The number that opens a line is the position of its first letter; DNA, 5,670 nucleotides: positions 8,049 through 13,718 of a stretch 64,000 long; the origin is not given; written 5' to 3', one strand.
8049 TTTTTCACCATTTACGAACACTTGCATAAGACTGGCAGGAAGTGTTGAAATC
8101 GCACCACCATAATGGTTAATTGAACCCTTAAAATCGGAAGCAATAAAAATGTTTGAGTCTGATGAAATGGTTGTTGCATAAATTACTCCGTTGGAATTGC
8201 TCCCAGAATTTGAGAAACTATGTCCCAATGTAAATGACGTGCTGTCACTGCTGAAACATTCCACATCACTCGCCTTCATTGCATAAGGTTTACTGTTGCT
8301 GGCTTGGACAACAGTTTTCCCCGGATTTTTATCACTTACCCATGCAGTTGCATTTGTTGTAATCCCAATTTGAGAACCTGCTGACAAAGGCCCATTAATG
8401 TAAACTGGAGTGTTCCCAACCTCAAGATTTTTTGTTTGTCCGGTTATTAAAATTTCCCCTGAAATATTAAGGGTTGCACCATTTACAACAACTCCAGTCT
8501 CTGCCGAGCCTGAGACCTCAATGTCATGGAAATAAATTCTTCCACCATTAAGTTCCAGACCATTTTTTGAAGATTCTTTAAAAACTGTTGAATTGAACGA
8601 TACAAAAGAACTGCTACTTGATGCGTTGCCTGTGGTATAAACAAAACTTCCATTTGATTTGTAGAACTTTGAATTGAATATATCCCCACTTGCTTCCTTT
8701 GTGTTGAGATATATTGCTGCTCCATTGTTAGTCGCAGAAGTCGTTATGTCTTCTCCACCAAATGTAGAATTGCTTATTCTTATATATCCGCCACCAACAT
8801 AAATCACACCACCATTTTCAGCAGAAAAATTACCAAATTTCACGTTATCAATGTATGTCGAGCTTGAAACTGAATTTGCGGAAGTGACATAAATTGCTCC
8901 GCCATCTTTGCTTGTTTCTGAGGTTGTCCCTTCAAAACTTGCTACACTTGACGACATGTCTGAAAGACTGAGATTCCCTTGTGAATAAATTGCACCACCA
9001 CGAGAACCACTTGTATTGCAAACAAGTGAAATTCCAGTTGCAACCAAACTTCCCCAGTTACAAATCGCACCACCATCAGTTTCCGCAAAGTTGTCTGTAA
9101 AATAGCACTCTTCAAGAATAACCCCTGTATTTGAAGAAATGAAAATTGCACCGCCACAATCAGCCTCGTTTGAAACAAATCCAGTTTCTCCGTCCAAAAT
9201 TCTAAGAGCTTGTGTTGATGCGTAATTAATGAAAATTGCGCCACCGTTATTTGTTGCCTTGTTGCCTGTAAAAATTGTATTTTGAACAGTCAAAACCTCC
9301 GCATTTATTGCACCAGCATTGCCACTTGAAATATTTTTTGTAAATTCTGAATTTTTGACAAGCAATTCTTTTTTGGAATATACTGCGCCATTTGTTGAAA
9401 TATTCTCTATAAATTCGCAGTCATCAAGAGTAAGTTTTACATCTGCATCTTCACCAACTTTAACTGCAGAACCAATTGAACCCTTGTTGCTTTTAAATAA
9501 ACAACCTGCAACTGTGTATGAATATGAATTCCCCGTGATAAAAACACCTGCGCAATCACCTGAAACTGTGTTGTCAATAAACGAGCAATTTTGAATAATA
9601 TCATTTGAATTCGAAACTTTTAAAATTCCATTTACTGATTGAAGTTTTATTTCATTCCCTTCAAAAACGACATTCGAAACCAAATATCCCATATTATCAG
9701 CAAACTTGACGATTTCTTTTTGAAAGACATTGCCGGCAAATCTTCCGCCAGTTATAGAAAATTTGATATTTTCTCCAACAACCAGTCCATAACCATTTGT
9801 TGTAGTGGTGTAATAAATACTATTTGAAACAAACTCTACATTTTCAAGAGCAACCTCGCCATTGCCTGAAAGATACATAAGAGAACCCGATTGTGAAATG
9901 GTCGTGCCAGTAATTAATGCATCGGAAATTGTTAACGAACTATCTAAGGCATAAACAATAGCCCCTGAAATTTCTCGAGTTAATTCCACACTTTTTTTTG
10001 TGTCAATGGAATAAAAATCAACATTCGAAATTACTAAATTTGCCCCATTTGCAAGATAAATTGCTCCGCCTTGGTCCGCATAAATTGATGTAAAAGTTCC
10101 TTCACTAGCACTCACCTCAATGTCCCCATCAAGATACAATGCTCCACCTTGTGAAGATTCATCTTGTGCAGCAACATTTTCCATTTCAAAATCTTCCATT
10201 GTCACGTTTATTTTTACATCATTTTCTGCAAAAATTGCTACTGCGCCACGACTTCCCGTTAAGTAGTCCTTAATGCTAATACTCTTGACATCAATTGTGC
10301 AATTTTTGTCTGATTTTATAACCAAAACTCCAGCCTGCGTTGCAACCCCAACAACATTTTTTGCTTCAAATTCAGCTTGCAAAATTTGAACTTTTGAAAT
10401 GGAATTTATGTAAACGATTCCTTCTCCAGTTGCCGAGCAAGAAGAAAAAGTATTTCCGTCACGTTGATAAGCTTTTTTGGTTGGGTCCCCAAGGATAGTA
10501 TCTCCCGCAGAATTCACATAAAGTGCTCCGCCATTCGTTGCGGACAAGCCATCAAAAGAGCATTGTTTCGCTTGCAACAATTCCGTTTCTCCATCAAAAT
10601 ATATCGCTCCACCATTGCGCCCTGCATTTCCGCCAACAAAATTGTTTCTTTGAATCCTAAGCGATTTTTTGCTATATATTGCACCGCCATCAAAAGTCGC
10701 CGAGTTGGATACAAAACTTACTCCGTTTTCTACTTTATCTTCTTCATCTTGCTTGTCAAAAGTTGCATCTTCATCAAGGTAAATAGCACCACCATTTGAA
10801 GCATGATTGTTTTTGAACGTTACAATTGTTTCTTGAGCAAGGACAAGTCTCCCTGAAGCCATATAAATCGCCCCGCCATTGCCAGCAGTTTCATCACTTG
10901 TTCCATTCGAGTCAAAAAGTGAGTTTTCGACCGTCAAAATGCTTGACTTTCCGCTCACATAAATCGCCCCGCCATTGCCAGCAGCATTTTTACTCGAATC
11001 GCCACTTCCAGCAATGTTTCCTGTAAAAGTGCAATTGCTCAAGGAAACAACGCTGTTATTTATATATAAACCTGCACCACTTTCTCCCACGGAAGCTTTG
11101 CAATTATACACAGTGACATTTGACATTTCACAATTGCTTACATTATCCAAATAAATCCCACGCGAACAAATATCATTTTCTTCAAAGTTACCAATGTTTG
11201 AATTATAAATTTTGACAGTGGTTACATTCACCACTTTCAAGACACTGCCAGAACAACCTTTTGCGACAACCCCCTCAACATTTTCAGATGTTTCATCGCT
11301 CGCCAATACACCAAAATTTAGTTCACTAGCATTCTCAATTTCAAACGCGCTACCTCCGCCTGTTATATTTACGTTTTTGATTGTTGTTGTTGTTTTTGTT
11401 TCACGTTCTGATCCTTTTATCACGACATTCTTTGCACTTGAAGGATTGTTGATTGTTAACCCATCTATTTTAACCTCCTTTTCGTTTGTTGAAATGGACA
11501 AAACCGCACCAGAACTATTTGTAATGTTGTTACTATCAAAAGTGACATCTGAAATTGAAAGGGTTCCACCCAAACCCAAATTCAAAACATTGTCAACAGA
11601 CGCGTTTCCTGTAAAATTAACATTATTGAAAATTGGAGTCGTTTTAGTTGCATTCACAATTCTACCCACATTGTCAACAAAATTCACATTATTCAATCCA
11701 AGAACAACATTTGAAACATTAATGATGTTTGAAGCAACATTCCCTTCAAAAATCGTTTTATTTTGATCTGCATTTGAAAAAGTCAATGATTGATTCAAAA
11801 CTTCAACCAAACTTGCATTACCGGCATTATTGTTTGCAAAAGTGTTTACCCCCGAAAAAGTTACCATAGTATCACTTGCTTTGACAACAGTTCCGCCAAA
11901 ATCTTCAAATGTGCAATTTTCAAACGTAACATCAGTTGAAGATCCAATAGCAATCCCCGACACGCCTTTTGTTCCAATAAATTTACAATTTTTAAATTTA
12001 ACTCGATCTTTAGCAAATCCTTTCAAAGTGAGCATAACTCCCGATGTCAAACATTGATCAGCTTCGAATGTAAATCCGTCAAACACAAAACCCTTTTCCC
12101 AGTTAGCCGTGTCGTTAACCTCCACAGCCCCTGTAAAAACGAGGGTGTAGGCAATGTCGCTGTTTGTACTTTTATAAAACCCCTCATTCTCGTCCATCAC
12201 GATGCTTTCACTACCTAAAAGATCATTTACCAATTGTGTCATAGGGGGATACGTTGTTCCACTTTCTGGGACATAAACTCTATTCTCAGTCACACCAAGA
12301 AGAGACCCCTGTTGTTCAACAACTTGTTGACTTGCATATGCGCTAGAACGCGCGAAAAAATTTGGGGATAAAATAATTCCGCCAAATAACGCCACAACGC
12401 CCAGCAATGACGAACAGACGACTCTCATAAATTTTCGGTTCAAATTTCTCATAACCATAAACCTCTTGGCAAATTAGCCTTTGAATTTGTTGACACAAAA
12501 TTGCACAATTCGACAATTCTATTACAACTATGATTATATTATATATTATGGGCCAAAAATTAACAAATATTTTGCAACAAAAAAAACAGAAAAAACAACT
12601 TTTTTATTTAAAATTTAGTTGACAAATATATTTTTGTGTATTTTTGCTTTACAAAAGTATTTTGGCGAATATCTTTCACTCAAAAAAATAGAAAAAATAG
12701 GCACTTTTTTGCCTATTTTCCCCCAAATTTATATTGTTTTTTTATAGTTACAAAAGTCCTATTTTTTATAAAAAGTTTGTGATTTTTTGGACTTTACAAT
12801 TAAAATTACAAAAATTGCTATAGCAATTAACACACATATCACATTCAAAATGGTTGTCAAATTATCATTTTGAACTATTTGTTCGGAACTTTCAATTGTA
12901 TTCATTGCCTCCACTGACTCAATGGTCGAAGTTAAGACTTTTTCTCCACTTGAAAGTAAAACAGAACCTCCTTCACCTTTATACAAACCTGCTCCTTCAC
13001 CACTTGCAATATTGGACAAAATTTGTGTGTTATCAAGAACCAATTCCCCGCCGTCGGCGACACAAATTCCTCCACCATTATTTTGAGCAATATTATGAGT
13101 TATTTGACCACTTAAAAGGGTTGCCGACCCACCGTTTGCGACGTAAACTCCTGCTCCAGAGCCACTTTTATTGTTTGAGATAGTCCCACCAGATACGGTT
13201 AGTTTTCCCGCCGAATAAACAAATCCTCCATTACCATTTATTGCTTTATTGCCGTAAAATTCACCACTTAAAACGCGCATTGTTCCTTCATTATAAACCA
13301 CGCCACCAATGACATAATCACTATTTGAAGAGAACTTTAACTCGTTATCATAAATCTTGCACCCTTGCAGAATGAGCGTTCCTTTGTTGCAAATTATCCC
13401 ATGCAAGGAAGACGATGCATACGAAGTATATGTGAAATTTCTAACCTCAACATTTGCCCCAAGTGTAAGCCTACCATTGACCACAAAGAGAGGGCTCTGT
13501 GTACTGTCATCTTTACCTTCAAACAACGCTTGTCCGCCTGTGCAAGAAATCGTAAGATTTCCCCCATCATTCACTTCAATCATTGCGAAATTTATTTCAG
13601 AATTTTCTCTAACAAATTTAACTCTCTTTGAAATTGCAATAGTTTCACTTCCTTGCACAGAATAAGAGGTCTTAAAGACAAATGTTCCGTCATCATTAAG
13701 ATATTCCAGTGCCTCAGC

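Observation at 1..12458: The apparently ORF-poor first 12.4 kb is one uninterrupted giant coding frame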

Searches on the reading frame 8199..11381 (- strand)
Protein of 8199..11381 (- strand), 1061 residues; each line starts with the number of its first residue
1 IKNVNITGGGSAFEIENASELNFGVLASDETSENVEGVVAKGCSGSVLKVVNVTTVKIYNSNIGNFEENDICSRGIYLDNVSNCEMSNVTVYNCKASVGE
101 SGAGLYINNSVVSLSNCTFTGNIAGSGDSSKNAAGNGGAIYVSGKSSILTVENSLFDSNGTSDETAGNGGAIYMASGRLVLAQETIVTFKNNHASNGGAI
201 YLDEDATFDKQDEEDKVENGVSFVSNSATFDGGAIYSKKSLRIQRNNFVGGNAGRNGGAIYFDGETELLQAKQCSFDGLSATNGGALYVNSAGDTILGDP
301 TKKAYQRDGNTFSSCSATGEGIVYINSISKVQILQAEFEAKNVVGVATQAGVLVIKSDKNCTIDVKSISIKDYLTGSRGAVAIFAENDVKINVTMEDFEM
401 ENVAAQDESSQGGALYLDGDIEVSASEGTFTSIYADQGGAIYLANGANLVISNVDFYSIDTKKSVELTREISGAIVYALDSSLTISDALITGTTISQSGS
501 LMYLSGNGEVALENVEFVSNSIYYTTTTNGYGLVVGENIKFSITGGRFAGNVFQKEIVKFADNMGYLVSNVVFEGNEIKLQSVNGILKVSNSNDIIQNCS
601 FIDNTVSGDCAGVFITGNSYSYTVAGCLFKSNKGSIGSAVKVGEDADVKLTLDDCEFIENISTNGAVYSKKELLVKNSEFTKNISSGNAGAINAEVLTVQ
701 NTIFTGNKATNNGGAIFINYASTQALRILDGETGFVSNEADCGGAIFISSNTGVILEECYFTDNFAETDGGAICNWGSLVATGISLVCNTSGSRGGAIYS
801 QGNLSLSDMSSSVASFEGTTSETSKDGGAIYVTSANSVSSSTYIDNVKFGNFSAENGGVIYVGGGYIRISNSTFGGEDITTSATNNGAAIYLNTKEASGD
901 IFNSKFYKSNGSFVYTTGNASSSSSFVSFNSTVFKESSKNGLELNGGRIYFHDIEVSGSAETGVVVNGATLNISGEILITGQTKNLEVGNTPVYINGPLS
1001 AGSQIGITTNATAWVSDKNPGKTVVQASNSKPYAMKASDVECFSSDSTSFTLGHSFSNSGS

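Call 71: predict_structure(alignment_id=A1)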
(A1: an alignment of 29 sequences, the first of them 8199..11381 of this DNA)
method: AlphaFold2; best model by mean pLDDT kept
length: 1061 residues; sequences in the alignment: 29
mean_pLDDT: 68.5   pTM: 0.65
mean pLDDT of the five models: 68.5, 67.8, 67.6, 66.2, 64.1
residues with pLDDT >= 90: 249; 70-90: 311; 50-70: 171; < 50: 330
segments of 3 or more residues with pLDDT < 50: 1-11, 24-32, 34-36, 42-46, 57-70, 215-218, 293-318, 329-332, 334-337, 463-469, 811-825, 840-843, 851-1061
pLDDT, mean of each block of 10 residues (from residue 1): 40 55 45 51 52 48 39 71 80 81 88 91 81 82 92 94 83 93 84 95 82 53 93 90 83 86 77 77 76 41 37 45 56 49 52 65 70 64 66 80 68 80 87 72 90 82 47 80 94 78 89 92 67 86 91 79 82 87 73 88 84 68 93 90 79 97 93 94 95 93 97 91 62 90 93 87 93 91 86 83 75 43 53 53 50 40 45 42 44 42 39 40 38 36 40 38 42 41 45 44 45 42 39 32 32 30 29
secondary structure, 60 per line:
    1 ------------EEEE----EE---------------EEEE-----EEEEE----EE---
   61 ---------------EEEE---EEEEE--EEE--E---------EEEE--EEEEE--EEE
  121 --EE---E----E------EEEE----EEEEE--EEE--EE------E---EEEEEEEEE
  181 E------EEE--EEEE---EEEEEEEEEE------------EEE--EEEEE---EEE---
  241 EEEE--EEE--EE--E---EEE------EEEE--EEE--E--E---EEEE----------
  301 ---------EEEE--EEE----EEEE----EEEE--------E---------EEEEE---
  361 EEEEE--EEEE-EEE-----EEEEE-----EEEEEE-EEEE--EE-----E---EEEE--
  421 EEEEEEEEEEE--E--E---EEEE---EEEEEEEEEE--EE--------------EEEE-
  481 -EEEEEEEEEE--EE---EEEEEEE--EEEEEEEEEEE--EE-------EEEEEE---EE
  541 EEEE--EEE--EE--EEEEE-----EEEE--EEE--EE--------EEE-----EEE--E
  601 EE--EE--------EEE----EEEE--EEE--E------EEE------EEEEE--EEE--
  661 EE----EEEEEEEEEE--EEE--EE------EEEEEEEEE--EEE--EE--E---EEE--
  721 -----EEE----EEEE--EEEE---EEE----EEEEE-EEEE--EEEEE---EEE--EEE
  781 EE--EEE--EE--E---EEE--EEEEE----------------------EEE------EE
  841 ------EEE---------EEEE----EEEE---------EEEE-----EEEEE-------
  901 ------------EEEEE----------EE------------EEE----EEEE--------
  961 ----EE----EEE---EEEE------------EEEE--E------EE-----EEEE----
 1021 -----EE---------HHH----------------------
elements in order (helices of 4 or more, strands of 3 or more residues): E13-16 E38-41 E47-51 E76-79 E83-87 E90-92 E105-108 E111-115 E118-120 E140-143 E148-152 E155-157 E172-181 E188-190 E193-196 E200-209 E222-224 E227-231 E235-237 E241-244 E247-249 E260-262 E269-272 E275-277 E287-290 E310-313 E316-318 E323-326 E331-334 E353-357 E361-365 E368-371 E373-375 E381-385 E391-396 E398-401 E415-418 E421-431 E441-444 E448-457 E476-479 E482-491 E499-505 E508-518 E530-535 E539-544 E547-549 E556-560 E566-569 E572-574 E587-589 E595-597 E600-602 E615-617 E622-625 E628-630 E640-642 E649-653 E656-658 E667-676 E679-681 E692-700 E703-705 E716-718 E726-728 E733-736 E739-742 E746-748 E753-757 E759-762 E765-769 E773-775 E778-782 E785-787 E798-800 E803-807 E830-832 E847-849 E859-862 E867-870 E880-883 E889-893 E913-917 E942-944 E949-952 E971-973 E977-980 E993-996 E1013-1016

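Call 73: fold_search(model_id=the predicted structure, library=pdb)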
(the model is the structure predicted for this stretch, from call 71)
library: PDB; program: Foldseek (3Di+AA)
matches with E <= 10: 457; with E <= 0.001: 1
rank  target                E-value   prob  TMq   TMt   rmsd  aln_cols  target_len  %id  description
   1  7dmk_C                5.6e-04  0.89  0.15  0.19  27.5       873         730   11  PL6 alginate lyase BcAlyPL6 (released 2021-10-06)
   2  9beu_B                1.0e-03  0.63  0.10  0.15  16.9       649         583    6  Structure of GH110B in complex with a lambda-carrageenan oligosaccharide (released 2025-08-27)
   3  1dab                  1.5e-03  1.00  0.22  0.37  13.8       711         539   10  The Structure of Bordetella Pertussis Virulence Factor P.69 Pertactin (released 1999-12-15)
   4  7dmk_B                2.5e-03  0.69  0.12  0.17  29.1       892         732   10  PL6 alginate lyase BcAlyPL6 (released 2021-10-06)
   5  7o77                  4.0e-03  0.60  0.14  0.19  28.8       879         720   12  Structure of the PL6 family alginate lyase Patl3640 from Pseudoalteromonas atlantica T6c (released 2021-07-28)
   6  4ozz                  5.0e-03  0.95  0.15  0.28  11.8       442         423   11  Crystal Structure of the periplasmic alginate epimerase AlgG T265N T268M double mutant (released 2015-03-04)
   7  2pyg_A                7.1e-03  0.91  0.15  0.31  12.8       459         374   10  Azotobacter vinelandii Mannuronan C-5 epimerase AlgE4 A-module (released 2008-05-27)
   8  7dmk_D                7.5e-03  0.54  0.13  0.18  29.8       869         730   11  PL6 alginate lyase BcAlyPL6 (released 2021-10-06)
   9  2pyg_B                8.1e-03  0.93  0.16  0.34  12.3       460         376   10  Azotobacter vinelandii Mannuronan C-5 epimerase AlgE4 A-module (released 2008-05-27)
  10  8bwk_B                9.3e-03  0.72  0.17  0.23  27.9       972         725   10  Metagenomic derived PL6 alginate lyase (released 2023-12-20)
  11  7chu_A                1.1e-02  0.92  0.13  0.23  11.4       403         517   13  Geobacillus virus E2 - ORF18 (released 2021-04-14)
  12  4ozy                  1.1e-02  0.84  0.13  0.25  11.7       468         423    9  Crystal Structure of the periplasmic alginate epimerase AlgG T265N mutant (released 2015-03-04)
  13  5w6f_A                1.1e-02  0.54  0.11  0.16  14.9       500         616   10  Crystal structure of Bacteriophage CBA120 tailspike protein 3 (TSP3, orf212) (released 2018-10-24)
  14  7dmk_A                1.2e-02  0.57  0.15  0.20  28.2       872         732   10  PL6 alginate lyase BcAlyPL6 (released 2021-10-06)
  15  6nw9_C                1.2e-02  0.91  0.15  0.23  12.8       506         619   11  CRYSTAL STRUCTURE OF A TAILSPIKE PROTEIN 3 (TSP3, ORF212) FROM ESCHERICHIA COLI O157:H7 BACTERIOPHAGE CBA120 (released 2019-06-05)
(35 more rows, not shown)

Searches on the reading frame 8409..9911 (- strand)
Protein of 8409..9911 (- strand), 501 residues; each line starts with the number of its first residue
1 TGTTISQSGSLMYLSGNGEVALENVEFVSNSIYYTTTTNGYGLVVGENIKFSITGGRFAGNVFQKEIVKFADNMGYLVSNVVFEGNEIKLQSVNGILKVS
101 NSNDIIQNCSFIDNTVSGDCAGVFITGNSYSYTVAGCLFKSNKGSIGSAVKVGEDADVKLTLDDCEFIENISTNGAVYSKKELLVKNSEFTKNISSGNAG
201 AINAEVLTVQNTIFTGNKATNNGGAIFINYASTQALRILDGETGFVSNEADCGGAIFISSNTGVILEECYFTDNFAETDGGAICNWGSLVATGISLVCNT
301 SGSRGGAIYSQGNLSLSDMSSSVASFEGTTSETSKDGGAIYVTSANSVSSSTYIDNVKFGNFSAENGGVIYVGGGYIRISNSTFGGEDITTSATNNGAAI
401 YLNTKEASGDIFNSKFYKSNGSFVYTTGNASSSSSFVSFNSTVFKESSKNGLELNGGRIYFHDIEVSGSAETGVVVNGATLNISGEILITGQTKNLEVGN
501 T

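Call 22: search_protein_families(library=pfam, proteins=[window:8409-9911:-], max_evalue=1)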
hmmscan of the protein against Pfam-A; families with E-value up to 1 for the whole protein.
window:8409-9911:- (501 aa): 2 families
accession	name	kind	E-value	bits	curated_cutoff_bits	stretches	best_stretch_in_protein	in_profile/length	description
PF02415.23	Chlam_PMP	-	8.1e-11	41.4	20.6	2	211-228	1-18/19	Chlamydia polymorphic membrane protein (Chlamydia_PMP) repeat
PF13229.12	Beta_helix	-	2.1e-08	34.4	25.9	3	121-288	1-147/158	Right handed beta helix region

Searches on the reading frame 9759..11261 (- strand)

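Call 22: search_protein_families(library=pfam, proteins=[window:9759-11261:-], max_evalue=1)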
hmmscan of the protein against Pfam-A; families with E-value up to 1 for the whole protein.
window:9759-11261:- (501 aa): 2 families
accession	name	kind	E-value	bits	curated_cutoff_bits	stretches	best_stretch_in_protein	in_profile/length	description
PF02415.23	Chlam_PMP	-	5.1e-14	51.3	20.6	4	147-161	2-17/19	Chlamydia polymorphic membrane protein (Chlamydia_PMP) repeat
PF25441.1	Hexapep_UGP3_C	-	0.12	12.6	27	0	438-491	25-81/166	UGP3-like, C-terminal hexapeptide repeats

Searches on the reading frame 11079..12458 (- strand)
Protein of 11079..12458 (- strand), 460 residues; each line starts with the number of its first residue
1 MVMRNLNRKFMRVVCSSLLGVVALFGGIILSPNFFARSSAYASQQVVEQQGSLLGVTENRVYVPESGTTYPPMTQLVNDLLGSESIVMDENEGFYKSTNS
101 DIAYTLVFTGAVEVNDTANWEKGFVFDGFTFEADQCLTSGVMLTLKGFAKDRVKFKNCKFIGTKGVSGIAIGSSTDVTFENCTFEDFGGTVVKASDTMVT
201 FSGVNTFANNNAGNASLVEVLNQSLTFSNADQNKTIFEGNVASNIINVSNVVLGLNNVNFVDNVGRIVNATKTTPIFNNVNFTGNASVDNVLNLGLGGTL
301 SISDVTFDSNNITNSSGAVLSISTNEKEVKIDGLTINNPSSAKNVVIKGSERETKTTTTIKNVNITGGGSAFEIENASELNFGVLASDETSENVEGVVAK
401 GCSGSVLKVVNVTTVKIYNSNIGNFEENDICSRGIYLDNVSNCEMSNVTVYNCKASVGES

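Call 22: search_protein_families(library=pfam, proteins=[window:11079-12458:-], max_evalue=1)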
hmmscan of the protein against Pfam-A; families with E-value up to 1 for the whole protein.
window:11079-12458:- (460 aa): 3 families
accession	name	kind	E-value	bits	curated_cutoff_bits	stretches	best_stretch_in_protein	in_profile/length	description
PF13229.12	Beta_helix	-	7.1e-05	22.9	25.9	2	152-286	10-138/158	Right handed beta helix region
PF01696.23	Adeno_E1B_55K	-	0.00094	18.4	24.5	1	151-197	122-168/387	Adenovirus EB1 55K protein / large t-antigen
PF05360.19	YiaAB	-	0.15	12.8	26.6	0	102-131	11-39/53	yiaA/B two helix domain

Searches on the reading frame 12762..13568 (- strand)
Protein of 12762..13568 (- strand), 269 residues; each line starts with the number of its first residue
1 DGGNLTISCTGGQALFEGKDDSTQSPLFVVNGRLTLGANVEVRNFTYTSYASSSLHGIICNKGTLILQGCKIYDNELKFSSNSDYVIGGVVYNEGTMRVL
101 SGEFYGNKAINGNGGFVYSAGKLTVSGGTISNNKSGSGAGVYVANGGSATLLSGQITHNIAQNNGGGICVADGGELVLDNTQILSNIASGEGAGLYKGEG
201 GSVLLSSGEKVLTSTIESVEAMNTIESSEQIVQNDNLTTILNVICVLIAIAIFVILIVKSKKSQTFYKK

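Call 53: search_protein_families(library=pfam, proteins=[window:12762-13568:-], max_evalue=1)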
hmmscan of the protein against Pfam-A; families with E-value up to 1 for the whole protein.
window:12762-13568:- (269 aa): 1 family
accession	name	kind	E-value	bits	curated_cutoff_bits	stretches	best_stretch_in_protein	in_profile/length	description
PF02415.23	Chlam_PMP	-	0.066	14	20.6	0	156-170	4-18/19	Chlamydia polymorphic membrane protein (Chlamydia_PMP) repeat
